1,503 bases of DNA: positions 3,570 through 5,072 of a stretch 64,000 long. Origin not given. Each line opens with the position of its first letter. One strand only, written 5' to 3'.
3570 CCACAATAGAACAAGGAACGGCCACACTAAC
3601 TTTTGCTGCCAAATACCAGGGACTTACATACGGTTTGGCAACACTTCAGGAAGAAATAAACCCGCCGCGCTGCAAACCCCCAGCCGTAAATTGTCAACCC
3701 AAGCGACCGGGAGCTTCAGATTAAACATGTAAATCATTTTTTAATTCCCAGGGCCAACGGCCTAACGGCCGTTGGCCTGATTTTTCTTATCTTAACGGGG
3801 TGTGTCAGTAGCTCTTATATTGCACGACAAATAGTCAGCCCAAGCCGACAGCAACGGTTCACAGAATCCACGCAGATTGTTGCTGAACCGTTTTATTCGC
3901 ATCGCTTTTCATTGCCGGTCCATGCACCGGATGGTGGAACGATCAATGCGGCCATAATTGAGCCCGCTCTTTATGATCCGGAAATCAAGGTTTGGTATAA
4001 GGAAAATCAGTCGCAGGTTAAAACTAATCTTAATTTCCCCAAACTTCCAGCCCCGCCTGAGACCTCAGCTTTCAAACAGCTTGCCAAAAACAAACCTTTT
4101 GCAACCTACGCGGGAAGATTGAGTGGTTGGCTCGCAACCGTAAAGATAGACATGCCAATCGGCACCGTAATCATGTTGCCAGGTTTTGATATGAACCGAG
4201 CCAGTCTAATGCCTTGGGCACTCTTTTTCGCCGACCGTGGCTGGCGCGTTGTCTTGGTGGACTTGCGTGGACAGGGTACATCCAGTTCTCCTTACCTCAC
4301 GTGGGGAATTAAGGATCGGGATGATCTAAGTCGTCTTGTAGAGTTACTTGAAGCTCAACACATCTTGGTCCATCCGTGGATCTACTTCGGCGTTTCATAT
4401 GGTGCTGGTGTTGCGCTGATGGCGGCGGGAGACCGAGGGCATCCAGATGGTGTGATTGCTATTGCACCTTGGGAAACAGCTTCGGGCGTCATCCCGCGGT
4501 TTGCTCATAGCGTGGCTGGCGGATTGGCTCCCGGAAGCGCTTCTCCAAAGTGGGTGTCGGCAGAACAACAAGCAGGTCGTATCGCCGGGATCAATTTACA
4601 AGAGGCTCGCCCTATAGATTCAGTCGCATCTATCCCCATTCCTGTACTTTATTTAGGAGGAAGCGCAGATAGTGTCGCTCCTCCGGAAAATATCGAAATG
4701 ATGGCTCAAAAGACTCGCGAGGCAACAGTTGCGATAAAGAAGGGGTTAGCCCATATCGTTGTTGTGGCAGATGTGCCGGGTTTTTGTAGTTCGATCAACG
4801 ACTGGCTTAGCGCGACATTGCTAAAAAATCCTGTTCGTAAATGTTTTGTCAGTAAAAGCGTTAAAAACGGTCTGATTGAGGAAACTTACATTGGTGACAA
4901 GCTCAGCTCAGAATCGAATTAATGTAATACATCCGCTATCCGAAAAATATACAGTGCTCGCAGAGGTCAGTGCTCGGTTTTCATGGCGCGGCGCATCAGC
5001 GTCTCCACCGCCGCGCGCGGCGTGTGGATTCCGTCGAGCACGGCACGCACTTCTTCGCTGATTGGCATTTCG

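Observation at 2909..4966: Low-GC two-gene islet (lipoprotein + GxSxG hydrolase) inserted between the aldehyde dehydrogenase and gpsA, with a G9 tract in its promoter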

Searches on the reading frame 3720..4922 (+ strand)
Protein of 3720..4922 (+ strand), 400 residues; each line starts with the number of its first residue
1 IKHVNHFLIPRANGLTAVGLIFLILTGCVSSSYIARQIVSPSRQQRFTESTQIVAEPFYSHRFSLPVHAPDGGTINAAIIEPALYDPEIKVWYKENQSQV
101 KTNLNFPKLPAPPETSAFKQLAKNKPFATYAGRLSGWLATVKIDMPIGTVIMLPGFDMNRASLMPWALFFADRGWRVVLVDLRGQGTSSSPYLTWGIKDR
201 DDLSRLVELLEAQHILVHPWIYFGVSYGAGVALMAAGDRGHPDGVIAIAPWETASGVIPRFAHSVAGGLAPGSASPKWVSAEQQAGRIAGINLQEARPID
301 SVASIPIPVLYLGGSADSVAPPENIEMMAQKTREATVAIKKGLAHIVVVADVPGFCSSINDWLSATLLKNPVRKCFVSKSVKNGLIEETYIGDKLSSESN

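Call 4: search_protein_families(library=pfam, proteins=[window:3720-4922:+], max_evalue=0.1)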
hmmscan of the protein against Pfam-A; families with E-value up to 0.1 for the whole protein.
window:3720-4922:+ (400 aa): 9 families
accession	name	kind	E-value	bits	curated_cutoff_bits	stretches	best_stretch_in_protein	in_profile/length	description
PF00561.26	Abhydrolase_1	-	3.1e-12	47.1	25.8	1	149-247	2-99/245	alpha/beta hydrolase fold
PF12146.15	Hydrolase_4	-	8.3e-12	45.3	27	1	146-263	3-124/239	Serine aminopeptidase, S33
PF12697.13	Abhydrolase_6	-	1.4e-08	36.1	26.3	1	150-336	1-195/217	Alpha/beta hydrolase family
PF02129.25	Peptidase_S15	-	6.6e-06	26.4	23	1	138-253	46-128/262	X-Pro dipeptidyl-peptidase (S15 family)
PF00326.27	Peptidase_S9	-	0.00056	19.9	22.6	1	169-240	9-86/213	Prolyl oligopeptidase family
PF12740.14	PETase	-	0.0016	18.3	28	0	147-255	54-162/263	PET hydrolase-like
PF12695.13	Abhydrolase_5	-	0.0058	16.9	27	0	265-345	60-140/164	Alpha/beta hydrolase family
PF08386.16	Abhydrolase_4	-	0.0084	16.6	21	1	294-364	21-92/103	TAP-like protein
PF05448.18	AXE1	-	0.055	12.7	21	0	132-191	67-126/321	Acetyl xylan esterase (AXE1)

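Call 5: search_protein_families(library=ncbifam, proteins=[window:3720-4922:+], max_evalue=0.1)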
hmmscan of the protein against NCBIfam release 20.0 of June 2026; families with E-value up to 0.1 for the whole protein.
window:3720-4922:+ (400 aa): 14 families
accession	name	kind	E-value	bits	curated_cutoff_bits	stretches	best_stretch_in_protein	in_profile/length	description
NF051488.1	bifunc_PcaDC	exception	6.4e-10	38.7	390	2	300-364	187-251/375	bifunctional 3-oxoadipate enol-lactonase/4-carboxymuconolactone decarboxylase PcaDC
TIGR02427.1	protocat_pcaD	equivalog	3.2e-09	36.5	255.85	2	297-363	184-250/251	3-oxoadipate enol-lactonase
NF051487.1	bifunc_PcaCD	exception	4.5e-07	29.3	430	1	293-364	341-412/413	bifunctional 4-carboxymuconolactone decarboxylase/3-oxoadipate enol-lactonase PcaCD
NF050089.1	i_nPHAscl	equivalog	6.4e-06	25.4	300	1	172-237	42-103/288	intracellular short-chain-length polyhydroxyalkanoate depolymerase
TIGR00976.1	CocE_NonD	subfamily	7.4e-06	25.3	66.3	1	168-268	47-143/550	CocE/NonD family hydrolase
TIGR03056.1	bchO_mg_che_rel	equivalog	7e-05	22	172.55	0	173-248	53-126/278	alpha/beta fold hydrolase BchO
TIGR01249.1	pro_imino_pep_1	equivalog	0.00016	21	259.75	1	169-245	48-120/307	prolyl aminopeptidase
TIGR01738.1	bioH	equivalog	0.00052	19.7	206.95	1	300-360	182-242/245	pimeloyl-ACP methyl ester esterase BioH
TIGR01250.1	pro_imino_pep_2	subfamily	0.0012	18.4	167.65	1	292-363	217-287/288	proline iminopeptidase-family hydrolase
TIGR03100.1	hydr1_PEP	hypoth_equivalog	0.0014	17.9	168.45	1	168-255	51-137/274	hydrolase 1, exosortase A system-associated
NF047920.1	lactonase_UilS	equivalog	0.0017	18.1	400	0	148-241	25-121/285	UilS family quorum-quenching N-acyl-homoserine lactonase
NF011457.0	PRK14875.1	equivalog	0.031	13.2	307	0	287-347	296-353/372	acetoin dehydrogenase dihydrolipoyllysine-residue acetyltransferase subunit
TIGR03101.1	hydr2_PEP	hypoth_equivalog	0.037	13.5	202.75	1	150-246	28-128/266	hydrolase 2, exosortase A system-associated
TIGR03695.1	menH_SHCHC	equivalog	0.042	13.3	208.55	0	149-236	4-89/252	2-succinyl-6-hydroxy-2,4-cyclohexadiene-1-carboxylate synthase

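Call 7: find_homologous_proteins(query=window:3720-4922:+)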
Query window:3720-4922:+ (400 aa): 23 proteins with E <= 0.001 among 8000 candidates.
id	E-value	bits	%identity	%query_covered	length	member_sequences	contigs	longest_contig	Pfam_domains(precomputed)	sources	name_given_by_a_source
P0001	1.3e-153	530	63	98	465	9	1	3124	PF02129.25,PF12697.14,PF00561.27,PF12146.16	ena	-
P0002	4.9e-135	469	57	94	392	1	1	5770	PF02129.25,PF12740.15,PF12697.14,PF00561.27,PF12146.16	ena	-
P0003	1.1e-133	464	55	96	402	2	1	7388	PF02129.25,PF12697.14,PF00561.27,PF12146.16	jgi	-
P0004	1.3e-131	457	52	98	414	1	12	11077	PF02129.25,PF12697.14,PF00561.27,PF12146.16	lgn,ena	-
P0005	3.0e-122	426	51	96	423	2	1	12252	PF02129.25,PF12697.14,PF00561.27,PF12146.16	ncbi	-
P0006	3.1e-121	423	53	94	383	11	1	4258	PF02129.25,PF12697.14,PF00561.27,PF12146.16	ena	-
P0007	5.4e-116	406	50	94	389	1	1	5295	PF02129.25,PF12697.14,PF00561.27,PF12146.16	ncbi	-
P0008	1.1e-114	402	49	97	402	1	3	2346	PF12697.14,PF00561.27,PF12146.16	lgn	-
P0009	3.9e-112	393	48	94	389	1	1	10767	PF02129.25,PF12697.14,PF00561.27,PF12146.16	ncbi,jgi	-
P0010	8.2e-112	392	57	78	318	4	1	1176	PF12697.14,PF00561.27,PF12146.16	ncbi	ncbi:MAG: alpha/beta hydrolase, partial [Gammaproteobacteria bacterium]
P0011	3.2e-111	390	50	90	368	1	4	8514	PF12697.14,PF00561.27,PF12146.16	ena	-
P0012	6.8e-110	386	55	85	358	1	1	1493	PF02129.25,PF12697.14,PF00561.27,PF12146.16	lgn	-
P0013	5.9e-107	376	48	96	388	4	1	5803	PF02129.25,PF12697.14,PF00561.27,PF12146.16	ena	-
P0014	2.3e-106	374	53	80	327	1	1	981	PF02129.25,PF00326.28,PF12697.14,PF00561.27,PF12146.16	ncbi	ncbi:alpha/beta hydrolase fold protein, partial [mine drainage metagenome]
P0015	1.1e-97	346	46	93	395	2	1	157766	PF12697.14,PF00561.27,PF12146.16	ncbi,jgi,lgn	-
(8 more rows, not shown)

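Call 10: find_encoding_contigs(protein=P0004, flank=6000, max_places=4)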
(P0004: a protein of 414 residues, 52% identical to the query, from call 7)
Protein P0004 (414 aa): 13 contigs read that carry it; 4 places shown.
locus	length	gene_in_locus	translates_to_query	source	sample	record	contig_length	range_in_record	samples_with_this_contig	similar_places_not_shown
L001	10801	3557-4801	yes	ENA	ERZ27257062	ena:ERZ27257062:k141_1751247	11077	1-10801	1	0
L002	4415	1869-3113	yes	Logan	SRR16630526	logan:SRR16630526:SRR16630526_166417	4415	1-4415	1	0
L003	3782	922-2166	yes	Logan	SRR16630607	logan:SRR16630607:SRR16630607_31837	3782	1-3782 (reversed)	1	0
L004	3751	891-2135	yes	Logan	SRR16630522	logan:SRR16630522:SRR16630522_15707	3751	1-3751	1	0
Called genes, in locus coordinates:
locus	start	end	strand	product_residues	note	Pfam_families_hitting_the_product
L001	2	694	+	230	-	?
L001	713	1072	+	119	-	PF02152:FolB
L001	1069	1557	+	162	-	PF01288:HPPK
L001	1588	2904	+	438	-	PF18294:Pept_S41_N, PF17820:PDZ_6 (weak), PF03572:Peptidase_S41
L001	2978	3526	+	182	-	-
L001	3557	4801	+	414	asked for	PF02129:Peptidase_S15 (faint), PF00561:Abhydrolase_1, PF12146:Hydrolase_4, PF12697:Abhydrolase_6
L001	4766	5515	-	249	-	PF23441:SDR, PF00106:adh_short, PF08659:KR (weak), PF13561:adh_short_C2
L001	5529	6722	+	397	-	PF02636:Methyltransf_28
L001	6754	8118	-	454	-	PF01743:PolyA_pol, PF12627:PolyA_pol_RNAbd, PF01966:HD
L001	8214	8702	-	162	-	PF13474:SnoaL_3 (weak), PF14534:DUF4440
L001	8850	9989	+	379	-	PF07730:HisKA_3, PF02518:HATPase_c (weak)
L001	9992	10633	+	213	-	PF00072:Response_reg, PF00196:GerE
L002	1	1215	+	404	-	?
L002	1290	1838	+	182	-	-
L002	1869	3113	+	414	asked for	PF02129:Peptidase_S15 (faint), PF00561:Abhydrolase_1, PF12146:Hydrolase_4, PF12697:Abhydrolase_6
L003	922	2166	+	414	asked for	PF02129:Peptidase_S15 (faint), PF00561:Abhydrolase_1, PF12146:Hydrolase_4, PF12697:Abhydrolase_6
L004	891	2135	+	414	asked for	PF02129:Peptidase_S15 (faint), PF00561:Abhydrolase_1, PF12146:Hydrolase_4, PF12697:Abhydrolase_6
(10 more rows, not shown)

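Call 11: find_encoding_contigs(protein=P0002, flank=6000, max_places=3)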
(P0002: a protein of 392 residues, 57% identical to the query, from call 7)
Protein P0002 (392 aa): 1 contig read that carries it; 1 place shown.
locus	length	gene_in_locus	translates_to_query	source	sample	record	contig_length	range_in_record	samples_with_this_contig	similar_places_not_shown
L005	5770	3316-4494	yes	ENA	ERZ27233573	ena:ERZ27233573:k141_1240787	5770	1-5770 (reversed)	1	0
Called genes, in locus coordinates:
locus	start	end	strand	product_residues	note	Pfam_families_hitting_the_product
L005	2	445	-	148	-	?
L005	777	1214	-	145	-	PF02566:OsmC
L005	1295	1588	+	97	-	PF01527:HTH_Tnp_1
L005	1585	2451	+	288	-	PF13276:HTH_21, PF00665:rve, PF13683:rve_3, PF13333:rve_2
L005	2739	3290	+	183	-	-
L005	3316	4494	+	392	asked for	PF02129:Peptidase_S15 (weak), PF00561:Abhydrolase_1 (weak), PF12146:Hydrolase_4, PF12697:Abhydrolase_6, PF12740:PETase (faint)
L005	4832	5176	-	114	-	PF01381:HTH_3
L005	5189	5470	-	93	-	PF05015:HigB-like_toxin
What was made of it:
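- Cassette contexts differ between lineages: S41 peptidase/SDR in one, IS3 transposase plus HigBA in another (calls 10, 11).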

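Call 18: find_related_loci(query=A1, collection=genome_contigs, flank=6000)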
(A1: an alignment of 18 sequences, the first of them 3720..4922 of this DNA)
Query A1 (400 aa) in genome_contigs; peptide patterns used: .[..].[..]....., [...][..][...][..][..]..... (x = any residue, [..] = any of these).
87 stretches matched a pattern; 27 encode a relative of the query (tblastn E <= 1e-3); 27 distinct loci.
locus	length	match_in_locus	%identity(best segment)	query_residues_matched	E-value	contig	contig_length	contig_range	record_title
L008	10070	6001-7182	52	11-392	5e-124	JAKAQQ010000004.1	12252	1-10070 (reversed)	MAG: Proteobacteria bacterium isolate YF2.bin84 NODE_5360_length_12252_cov_1.511918, whole genome shotgun sequence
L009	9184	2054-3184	48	19-394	4e-114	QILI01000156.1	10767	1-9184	MAG: Mizugakiibacter sp. isolate SZUA-23 Ga0063293_10007428, whole genome shotgun sequence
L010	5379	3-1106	50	26-392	2e-113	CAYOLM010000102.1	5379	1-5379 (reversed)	MAG TPA_asm: uncultured Mizugakiibacter sp. isolate SRP128015_co4_56 genome assembly, contig: NODE_4076_length_5379_cov_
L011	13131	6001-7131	46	18-390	2e-104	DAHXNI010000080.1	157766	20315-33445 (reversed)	MAG TPA_asm: Proteobacteria bacterium isolate clean311 k141_276771, whole genome shotgun sequence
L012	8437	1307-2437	45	17-389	9e-98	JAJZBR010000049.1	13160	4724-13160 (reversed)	MAG: Proteobacteria bacterium isolate JA1.bin17 NODE_3686_length_13160_cov_15.274611, whole genome shotgun sequence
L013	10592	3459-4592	42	20-400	3e-89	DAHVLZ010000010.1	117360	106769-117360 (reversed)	MAG TPA_asm: Proteobacteria bacterium isolate clean41 k141_924050, whole genome shotgun sequence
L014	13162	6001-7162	51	11-393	4e-86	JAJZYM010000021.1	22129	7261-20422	MAG: Proteobacteria bacterium isolate TL1-5.bin26 NODE_2753_length_22129_cov_54.391919, whole genome shotgun sequence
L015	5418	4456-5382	32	23-335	2e-37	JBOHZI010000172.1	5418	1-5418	MAG: Gammaproteobacteria bacterium isolate SE1509_metabat2.bin.15 NODE_6423_length_5418_cov_1.050085, whole genome shotg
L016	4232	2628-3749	30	19-383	5e-37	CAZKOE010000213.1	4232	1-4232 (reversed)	MAG TPA_asm: uncultured Gammaproteobacteria bacterium isolate SRP187154_co1_354 genome assembly, contig: NODE_32397_leng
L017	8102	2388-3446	28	20-376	5e-36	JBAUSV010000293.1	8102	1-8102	MAG: Gammaproteobacteria bacterium isolate MFD02923_ilm_asm_bin22 k127_407056, whole genome shotgun sequence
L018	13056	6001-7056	30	23-376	8e-36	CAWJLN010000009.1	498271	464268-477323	MAG: uncultured Gammaproteobacteria bacterium isolate MFD02416.bin.2.93 genome assembly, contig: contig_81629, whole gen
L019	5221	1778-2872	30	23-386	8e-35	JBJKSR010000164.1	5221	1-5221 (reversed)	MAG: Gammaproteobacteria bacterium isolate Bin_87 S1Ck127_1412456_flag_1_multi_4.0000_len_5221, whole genome shotgun seq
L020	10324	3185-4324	29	18-383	2e-33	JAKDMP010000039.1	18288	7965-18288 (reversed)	MAG: Gammaproteobacteria bacterium isolate 48_S62 48_S62_NODE_148_length_18288_cov_6.273844, whole genome shotgun sequen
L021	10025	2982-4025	28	28-376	6e-33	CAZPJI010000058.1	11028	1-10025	MAG TPA_asm: uncultured Gammaproteobacteria bacterium isolate binchicken_co224_101 genome assembly, contig: NODE_6101_le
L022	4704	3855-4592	32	9-258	2e-29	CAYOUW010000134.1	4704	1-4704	MAG TPA_asm: uncultured Zetaproteobacteria bacterium isolate SRP128015_co4_48 genome assembly, contig: NODE_4886_length_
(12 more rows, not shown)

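Call 19: find_related_loci(query=A1, collection=metagenome_contigs, flank=4000)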
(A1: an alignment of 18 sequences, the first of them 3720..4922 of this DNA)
Query A1 (400 aa) in metagenome_contigs; peptide patterns used: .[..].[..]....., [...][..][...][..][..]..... (x = any residue, [..] = any of these).
111 stretches matched a pattern; 18 encode a relative of the query (tblastn E <= 1e-3); 18 distinct loci.
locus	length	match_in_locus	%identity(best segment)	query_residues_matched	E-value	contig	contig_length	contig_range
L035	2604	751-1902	55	11-393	3e-146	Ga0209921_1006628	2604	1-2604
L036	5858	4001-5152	55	11-393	1e-138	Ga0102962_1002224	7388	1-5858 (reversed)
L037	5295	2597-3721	50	19-392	4e-116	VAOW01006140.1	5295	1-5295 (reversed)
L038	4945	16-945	32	22-335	2e-40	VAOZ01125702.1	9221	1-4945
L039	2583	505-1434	32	22-335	1e-39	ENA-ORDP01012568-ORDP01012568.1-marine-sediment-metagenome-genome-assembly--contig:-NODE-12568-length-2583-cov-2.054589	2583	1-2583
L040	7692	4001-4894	26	20-335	4e-38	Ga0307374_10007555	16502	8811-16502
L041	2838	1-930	32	25-335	1e-37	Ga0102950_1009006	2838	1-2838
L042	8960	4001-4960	31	23-346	3e-37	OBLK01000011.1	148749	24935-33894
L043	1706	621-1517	26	48-367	7e-38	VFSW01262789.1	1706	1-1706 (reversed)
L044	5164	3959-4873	31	27-335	4e-36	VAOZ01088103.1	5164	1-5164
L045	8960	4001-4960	31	27-349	1e-34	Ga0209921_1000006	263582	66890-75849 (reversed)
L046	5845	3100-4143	28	28-376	2e-33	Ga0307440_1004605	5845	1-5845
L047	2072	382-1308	30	28-337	1e-32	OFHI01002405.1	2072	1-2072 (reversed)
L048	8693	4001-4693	32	126-354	2e-28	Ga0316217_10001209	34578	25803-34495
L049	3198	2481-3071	34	146-349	2e-20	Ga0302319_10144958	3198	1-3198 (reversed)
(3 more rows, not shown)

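Call 31: search_solved_structures(query=A1, max_evalue=0.001)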
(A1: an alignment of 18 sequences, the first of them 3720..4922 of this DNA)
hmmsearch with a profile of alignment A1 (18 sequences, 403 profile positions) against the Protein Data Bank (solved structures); distinct sequences matched with E-value up to 0.001: 15.
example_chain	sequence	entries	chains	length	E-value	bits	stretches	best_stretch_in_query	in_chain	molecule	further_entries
4uhc_A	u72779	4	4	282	7.9e-06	28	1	300-367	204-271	ESTERASE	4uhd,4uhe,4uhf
4uhh_A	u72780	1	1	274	1.4e-05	27.1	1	300-366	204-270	ESTERASE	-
6lzh_A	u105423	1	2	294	1.7e-05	26.9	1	150-252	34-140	GrgF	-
4q3l_A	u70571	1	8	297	3.4e-05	25.9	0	300-354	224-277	MGS-M2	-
7yii_A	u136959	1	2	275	6.2e-05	25.1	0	152-251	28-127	Non-heme haloperoxidase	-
8ynv_A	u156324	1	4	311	0.00018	23.5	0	301-366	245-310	poly(3-hydroxybutyrate) depolymerase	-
3bdi_A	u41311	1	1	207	0.00028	22.9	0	171-252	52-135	Uncharacterized protein Ta0194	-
7qjm_A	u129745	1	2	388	0.00035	22.6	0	308-368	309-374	alpha/beta-hydrolase (202)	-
8etx_A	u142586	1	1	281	0.00058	21.9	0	304-371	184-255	Polyethylene terephthalate hydrolase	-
7d78_D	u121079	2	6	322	0.00064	21.7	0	150-252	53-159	DltD domain-containing protein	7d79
8ynw_A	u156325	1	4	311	0.0007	21.6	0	301-366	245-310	Poly(3-hydroxybutyrate) depolymerase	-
8eu1_A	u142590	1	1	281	0.00088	21.3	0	142-256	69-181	Polyethylene terephthalate hydrolase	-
8eu0_A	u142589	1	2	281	0.0009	21.2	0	142-256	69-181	Polyethylene terephthalate hydrolase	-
8etz_A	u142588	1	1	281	0.0009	21.2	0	142-256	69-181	Polyethylene terephthalate hydrolase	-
8ety_A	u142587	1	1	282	0.00091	21.2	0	142-256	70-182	Polyethylene terephthalate hydrolase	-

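Call 37: find_encoding_contigs(protein=P0001, flank=5000, max_places=3)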
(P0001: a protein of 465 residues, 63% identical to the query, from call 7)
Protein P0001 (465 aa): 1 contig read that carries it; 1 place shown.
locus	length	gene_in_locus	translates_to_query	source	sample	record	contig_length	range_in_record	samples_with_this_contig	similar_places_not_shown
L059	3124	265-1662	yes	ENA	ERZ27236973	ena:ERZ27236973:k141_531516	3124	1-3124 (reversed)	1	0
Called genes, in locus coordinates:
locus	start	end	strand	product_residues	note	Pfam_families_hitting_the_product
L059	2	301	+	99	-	?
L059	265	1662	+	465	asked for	PF02129:Peptidase_S15 (faint), PF12146:Hydrolase_4, PF00561:Abhydrolase_1 (weak), PF12697:Abhydrolase_6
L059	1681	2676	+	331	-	-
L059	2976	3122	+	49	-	?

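Call 46: predict_structure(alignment_id=A1)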
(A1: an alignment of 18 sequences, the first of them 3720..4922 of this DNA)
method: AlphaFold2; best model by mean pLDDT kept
length: 400 residues; sequences in the alignment: 18
mean_pLDDT: 85.4   pTM: 0.86
mean pLDDT of the five models: 85.4, 84.5, 84.0, 79.7, 73.7
residues with pLDDT >= 90: 237; 70-90: 105; 50-70: 33; < 50: 25
segments of 3 or more residues with pLDDT < 50: 1-14, 25-27, 396-400
pLDDT, mean of each block of 10 residues (from residue 1): 34 50 56 80 64 92 83 86 95 93 92 92 92 94 96 88 95 96 65 79 92 96 96 89 96 90 76 81 85 90 96 96 97 97 94 96 90 87 96 54
secondary structure, 60 per line:
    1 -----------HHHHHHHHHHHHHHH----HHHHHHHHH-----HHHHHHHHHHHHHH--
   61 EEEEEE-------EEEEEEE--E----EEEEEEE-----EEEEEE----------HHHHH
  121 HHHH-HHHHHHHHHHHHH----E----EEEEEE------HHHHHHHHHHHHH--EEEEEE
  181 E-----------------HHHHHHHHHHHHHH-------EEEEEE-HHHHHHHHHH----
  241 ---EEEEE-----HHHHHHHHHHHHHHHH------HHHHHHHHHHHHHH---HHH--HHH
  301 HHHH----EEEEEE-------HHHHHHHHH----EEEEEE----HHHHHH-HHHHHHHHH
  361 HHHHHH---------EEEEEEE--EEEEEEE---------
elements in order: H12-26 H31-39 H45-58 E61-66 E74-80 E88-94 E100-105 H116-124 H126-138 E148-153 H160-172 E175-181 H199-212 E220-225 H227-236 E244-248 H254-269 H276-289 H298-304 E309-314 H322-330 E335-340 H345-350 H352-366 E376-382 E385-391
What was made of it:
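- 3720..4922 (+): ORF2: alpha/beta-hydrolase lipoprotein, 400 codons open. ATT at 3720 aligns with the ATG of the closest homologues and overlaps the ORF1 stop (ATTAA). Lipobox L-T-G-C, Cys codon 3801-3803. Ser226 at 4395-4397, Asp317 at 4668-4670, His345 at 4752-4754. The first canonical start is TTG 3912. AF2 pLDDT 85 (call 46).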
